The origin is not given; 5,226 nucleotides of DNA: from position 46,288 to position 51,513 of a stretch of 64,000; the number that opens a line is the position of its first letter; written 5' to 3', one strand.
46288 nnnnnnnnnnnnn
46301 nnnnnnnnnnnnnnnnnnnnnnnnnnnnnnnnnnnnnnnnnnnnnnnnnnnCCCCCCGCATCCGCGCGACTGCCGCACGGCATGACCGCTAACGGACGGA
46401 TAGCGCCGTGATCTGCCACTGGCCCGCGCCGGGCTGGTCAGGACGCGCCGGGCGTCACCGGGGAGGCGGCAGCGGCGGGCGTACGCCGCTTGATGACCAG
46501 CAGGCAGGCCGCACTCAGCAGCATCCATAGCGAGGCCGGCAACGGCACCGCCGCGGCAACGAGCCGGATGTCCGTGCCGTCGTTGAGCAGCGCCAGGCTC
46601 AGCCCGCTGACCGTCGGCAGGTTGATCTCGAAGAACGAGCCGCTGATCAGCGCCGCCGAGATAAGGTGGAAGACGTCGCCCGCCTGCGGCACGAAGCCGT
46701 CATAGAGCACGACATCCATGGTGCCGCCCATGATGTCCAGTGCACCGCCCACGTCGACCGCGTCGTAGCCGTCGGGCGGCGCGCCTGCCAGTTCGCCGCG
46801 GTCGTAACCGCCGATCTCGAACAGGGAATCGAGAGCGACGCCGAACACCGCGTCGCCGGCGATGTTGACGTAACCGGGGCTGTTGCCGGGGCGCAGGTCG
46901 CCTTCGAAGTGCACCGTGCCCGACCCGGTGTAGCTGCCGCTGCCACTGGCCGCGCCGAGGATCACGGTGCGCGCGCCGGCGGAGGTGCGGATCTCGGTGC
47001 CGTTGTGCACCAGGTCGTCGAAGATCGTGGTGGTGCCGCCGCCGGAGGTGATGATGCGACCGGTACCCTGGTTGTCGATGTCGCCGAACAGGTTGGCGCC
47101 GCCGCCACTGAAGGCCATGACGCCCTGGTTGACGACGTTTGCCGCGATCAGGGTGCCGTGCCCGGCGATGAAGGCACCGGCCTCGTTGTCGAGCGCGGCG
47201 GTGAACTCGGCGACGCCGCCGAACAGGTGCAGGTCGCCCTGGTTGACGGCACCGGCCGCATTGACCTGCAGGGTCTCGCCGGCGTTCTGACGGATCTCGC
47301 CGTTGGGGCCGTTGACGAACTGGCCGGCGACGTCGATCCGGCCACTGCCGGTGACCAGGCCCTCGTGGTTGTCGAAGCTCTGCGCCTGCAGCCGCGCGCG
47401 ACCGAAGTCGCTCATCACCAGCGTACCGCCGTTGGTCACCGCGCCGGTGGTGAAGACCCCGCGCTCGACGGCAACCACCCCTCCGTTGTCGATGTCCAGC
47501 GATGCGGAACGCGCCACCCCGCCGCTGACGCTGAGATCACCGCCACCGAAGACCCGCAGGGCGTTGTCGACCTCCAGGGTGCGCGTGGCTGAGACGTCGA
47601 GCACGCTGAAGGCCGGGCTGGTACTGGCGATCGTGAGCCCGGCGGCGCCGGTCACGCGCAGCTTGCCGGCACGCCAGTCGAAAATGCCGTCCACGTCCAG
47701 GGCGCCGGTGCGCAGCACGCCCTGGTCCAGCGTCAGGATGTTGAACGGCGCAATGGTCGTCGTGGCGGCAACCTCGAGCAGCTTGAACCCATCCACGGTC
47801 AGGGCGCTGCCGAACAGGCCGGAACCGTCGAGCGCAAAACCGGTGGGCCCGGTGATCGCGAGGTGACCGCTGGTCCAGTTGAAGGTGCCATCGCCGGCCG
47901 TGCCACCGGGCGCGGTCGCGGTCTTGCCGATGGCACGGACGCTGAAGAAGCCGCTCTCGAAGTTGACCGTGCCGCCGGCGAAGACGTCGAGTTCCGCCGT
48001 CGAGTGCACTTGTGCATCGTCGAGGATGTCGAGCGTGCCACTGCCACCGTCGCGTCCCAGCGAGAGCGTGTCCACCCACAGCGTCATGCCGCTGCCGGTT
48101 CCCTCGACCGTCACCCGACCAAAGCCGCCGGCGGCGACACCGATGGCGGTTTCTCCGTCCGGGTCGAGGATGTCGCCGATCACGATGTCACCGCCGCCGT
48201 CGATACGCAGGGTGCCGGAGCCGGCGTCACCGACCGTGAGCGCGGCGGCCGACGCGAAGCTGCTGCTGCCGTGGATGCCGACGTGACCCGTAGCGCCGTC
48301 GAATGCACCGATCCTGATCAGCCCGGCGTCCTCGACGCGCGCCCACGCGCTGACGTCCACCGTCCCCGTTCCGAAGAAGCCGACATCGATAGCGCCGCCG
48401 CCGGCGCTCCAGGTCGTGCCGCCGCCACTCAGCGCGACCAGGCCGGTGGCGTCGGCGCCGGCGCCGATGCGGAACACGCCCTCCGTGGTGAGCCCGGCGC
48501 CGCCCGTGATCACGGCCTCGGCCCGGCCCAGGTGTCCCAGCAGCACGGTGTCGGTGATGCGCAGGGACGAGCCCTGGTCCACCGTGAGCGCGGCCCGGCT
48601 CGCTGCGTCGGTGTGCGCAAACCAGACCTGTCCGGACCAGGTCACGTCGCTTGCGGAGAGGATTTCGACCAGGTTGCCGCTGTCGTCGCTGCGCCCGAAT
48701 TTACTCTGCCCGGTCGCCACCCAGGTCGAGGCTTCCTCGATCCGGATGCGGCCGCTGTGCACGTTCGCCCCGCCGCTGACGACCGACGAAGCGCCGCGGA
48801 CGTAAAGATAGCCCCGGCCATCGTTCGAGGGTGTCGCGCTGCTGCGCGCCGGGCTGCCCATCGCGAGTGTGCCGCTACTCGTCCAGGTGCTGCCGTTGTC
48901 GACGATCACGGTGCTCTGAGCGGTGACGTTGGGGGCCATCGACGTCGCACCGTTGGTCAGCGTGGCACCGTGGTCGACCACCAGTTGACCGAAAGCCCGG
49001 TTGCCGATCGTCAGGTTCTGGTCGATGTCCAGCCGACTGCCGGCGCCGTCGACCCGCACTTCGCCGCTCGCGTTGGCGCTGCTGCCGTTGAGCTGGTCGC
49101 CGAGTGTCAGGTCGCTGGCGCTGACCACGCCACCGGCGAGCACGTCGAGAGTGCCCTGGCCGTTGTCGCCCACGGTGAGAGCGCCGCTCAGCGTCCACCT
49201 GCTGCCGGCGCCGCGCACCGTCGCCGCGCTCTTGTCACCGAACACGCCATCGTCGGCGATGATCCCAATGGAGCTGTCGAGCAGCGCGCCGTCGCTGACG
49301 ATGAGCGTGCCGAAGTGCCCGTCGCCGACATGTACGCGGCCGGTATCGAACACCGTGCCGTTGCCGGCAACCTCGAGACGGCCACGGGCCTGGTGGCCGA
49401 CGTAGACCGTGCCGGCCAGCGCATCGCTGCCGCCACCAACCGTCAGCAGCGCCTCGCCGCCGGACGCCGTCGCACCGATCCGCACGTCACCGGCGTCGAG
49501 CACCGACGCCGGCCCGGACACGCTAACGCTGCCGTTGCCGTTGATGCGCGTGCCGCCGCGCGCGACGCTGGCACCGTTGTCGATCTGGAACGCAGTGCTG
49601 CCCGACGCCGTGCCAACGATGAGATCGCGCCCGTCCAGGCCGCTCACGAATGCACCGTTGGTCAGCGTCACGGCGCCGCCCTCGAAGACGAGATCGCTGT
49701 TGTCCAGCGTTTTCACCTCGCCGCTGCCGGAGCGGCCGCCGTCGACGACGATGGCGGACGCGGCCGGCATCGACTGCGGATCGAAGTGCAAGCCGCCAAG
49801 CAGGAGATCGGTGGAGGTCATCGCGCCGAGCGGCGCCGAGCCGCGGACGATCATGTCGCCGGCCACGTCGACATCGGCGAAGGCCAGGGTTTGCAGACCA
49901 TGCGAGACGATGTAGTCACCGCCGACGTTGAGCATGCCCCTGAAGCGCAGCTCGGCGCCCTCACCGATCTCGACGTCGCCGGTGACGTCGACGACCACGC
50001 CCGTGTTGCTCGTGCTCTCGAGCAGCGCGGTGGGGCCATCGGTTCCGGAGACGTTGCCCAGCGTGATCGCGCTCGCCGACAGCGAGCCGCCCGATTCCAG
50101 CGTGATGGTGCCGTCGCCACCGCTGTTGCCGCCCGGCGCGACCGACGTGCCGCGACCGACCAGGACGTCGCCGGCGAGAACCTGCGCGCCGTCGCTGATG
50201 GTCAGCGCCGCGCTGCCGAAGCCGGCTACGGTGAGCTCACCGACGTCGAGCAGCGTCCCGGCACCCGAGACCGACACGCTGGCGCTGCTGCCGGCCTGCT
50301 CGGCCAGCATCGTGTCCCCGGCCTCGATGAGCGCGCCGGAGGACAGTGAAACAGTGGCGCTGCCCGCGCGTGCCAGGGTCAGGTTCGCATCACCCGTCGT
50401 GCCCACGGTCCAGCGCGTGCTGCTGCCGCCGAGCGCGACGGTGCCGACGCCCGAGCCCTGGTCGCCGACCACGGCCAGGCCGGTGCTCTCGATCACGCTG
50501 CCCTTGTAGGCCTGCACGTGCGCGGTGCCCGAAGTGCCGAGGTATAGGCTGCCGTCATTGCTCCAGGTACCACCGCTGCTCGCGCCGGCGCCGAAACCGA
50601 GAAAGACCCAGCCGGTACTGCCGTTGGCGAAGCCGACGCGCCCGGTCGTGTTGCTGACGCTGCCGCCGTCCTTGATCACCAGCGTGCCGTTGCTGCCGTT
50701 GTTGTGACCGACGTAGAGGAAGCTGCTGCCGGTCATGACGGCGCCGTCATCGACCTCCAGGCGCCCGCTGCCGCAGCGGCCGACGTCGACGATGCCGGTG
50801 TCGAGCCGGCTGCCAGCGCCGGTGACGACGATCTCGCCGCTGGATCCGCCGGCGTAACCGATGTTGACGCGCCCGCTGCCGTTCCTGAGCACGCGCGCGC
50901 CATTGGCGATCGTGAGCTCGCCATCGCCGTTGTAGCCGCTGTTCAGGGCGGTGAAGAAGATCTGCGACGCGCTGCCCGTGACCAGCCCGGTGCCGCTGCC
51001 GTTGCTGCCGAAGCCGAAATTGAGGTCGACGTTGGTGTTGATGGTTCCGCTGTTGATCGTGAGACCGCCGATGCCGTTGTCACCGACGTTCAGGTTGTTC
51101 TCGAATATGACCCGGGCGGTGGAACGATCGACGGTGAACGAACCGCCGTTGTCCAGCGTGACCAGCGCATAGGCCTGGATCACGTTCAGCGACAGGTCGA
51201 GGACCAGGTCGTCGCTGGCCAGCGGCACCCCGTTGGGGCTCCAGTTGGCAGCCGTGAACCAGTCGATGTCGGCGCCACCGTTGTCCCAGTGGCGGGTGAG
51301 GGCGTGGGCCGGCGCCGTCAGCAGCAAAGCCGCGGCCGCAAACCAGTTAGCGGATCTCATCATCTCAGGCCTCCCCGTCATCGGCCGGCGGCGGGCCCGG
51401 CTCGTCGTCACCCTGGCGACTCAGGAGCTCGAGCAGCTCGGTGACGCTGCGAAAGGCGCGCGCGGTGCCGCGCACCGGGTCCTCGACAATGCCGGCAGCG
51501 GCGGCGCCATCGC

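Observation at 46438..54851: Inverted-architecture STAND-SARP regulator, 11-bp-periodic direct repeats, a 71-aa ORF and a 1640-aa PEP-CTERM-like beta-helical protein form one module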

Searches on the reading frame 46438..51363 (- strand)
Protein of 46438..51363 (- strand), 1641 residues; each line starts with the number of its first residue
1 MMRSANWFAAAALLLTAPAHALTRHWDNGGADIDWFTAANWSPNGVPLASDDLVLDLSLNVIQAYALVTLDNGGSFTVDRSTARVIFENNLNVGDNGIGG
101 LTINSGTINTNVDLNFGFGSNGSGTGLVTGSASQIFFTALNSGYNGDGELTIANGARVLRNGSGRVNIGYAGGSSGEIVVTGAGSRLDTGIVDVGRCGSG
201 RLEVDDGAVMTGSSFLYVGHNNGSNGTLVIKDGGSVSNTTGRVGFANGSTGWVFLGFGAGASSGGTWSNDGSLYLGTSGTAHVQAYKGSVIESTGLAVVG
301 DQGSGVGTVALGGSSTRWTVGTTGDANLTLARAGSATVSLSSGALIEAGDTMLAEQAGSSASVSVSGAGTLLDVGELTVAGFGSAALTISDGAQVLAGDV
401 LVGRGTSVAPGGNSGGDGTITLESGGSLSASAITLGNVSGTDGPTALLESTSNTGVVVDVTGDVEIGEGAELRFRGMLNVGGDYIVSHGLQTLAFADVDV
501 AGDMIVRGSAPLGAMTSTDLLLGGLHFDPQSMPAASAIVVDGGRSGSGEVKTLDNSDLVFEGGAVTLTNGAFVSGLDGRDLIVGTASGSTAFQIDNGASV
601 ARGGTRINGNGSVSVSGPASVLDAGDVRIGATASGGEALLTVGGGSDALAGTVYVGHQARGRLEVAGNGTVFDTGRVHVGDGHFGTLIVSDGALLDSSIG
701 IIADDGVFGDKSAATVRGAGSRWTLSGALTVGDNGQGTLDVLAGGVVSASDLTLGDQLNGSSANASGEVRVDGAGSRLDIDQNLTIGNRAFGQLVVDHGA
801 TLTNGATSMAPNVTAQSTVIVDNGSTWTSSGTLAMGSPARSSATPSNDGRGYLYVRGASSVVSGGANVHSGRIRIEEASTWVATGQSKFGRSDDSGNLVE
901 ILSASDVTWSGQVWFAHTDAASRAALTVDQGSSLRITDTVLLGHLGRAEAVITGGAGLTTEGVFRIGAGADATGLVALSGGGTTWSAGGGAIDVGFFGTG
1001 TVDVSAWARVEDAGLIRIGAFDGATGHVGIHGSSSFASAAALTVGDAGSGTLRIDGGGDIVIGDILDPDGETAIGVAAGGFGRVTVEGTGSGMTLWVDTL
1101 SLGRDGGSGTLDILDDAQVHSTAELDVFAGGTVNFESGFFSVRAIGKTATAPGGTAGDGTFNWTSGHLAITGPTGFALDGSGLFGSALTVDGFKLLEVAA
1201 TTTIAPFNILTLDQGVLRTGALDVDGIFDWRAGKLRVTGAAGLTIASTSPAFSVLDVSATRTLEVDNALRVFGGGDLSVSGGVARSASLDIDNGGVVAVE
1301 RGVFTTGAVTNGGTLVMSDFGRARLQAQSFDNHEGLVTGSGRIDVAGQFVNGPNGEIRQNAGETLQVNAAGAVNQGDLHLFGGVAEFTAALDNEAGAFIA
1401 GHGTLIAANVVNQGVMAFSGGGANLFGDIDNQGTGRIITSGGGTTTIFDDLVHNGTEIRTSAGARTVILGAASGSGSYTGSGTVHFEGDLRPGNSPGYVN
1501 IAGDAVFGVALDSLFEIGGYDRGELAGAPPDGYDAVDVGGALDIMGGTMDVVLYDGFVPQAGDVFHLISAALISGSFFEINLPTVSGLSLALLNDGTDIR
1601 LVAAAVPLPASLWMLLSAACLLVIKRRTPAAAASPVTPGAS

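Call 6: search_protein_families(library=pfam, proteins=[window:46438-51363:-], max_evalue=0.01)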
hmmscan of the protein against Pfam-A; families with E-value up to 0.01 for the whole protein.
window:46438-51363:- (1641 aa): 0 families

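Call 7: search_protein_families(library=ncbifam, proteins=[window:46438-51363:-], max_evalue=0.1)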
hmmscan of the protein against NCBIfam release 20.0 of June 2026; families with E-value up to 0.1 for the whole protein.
window:46438-51363:- (1641 aa): 1 family
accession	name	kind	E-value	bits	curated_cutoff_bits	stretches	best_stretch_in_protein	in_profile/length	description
TIGR04393.1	rpt_T5SS_PEPC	repeat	1.6e-64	213.7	23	10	709-749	9-49/49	T5SS/PEP-CTERM-associated repeat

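Call 79: search_solved_structures(query=window:46438-51363:-, max_evalue=1)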
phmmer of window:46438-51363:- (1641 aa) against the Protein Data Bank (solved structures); distinct sequences matched with E-value up to 1: 0.

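Call 94: search_protein_families(library=padloc, proteins=[window:46438-51363:-], max_evalue=0.01)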
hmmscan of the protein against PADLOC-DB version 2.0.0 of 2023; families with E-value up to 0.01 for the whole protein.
window:46438-51363:- (1641 aa): 0 families

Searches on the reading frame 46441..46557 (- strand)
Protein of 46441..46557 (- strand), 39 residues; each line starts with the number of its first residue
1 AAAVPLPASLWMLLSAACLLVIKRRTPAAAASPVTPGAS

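Call 8: search_protein_families(library=ncbifam, proteins=[window:46441-46557:-], max_evalue=10)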
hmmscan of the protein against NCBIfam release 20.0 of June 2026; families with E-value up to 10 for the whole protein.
seq(39 aa): 3 families
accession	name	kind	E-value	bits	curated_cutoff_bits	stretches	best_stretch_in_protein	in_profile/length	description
TIGR03370.1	VPLPA-CTERM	domain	0.0023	17.9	25.35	1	4-16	1-13/25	VPLPA-CTERM sorting domain-containing protein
NF033554.9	floc_PepA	equivalog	0.077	12.8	80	1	2-25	235-258/261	flocculation-associated PEP-CTERM protein PepA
NF038118.1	PEP_CTERM_CCXG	equivalog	0.17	11.5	90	1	2-25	174-197/199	CCXG family PEP-CTERM protein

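Call 9: search_protein_families(library=pfam, proteins=[window:46441-46557:-], max_evalue=10)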
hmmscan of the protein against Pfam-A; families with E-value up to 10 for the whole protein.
seq(39 aa): 1 family
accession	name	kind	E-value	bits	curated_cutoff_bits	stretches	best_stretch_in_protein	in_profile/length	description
PF07589.16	PEP-CTERM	-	0.0015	19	20.7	1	3-25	1-22/24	PEP-CTERM motif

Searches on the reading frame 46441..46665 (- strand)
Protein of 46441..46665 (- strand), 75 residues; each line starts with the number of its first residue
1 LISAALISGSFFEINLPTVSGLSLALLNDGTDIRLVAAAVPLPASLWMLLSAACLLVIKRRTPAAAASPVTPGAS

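Call 8: search_protein_families(library=ncbifam, proteins=[window:46441-46665:-], max_evalue=10)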
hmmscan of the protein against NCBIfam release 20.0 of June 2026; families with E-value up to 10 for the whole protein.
seq(75 aa): 4 families
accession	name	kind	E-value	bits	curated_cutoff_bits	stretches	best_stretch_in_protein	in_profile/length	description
TIGR03370.1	VPLPA-CTERM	domain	0.0052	16.8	25.35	1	40-52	1-13/25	VPLPA-CTERM sorting domain-containing protein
NF033554.9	floc_PepA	equivalog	0.0058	16.5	80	1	20-61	219-258/261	flocculation-associated PEP-CTERM protein PepA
NF038129.1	PEP_NF038129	equivalog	0.071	12.9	65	1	8-61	138-192/194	NF038129 family PEP-CTERM protein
NF038118.1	PEP_CTERM_CCXG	equivalog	0.25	11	90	1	37-61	173-197/199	CCXG family PEP-CTERM protein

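Call 9: search_protein_families(library=pfam, proteins=[window:46441-46665:-], max_evalue=10)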
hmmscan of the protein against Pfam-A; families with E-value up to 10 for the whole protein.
seq(75 aa): 2 families
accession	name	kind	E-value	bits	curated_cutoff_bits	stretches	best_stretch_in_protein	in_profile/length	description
PF07589.16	PEP-CTERM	-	0.0098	16.4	20.7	1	39-61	1-22/24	PEP-CTERM motif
PF10541.14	KASH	-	0.053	14.2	23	1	34-58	4-28/58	Nuclear envelope localisation domain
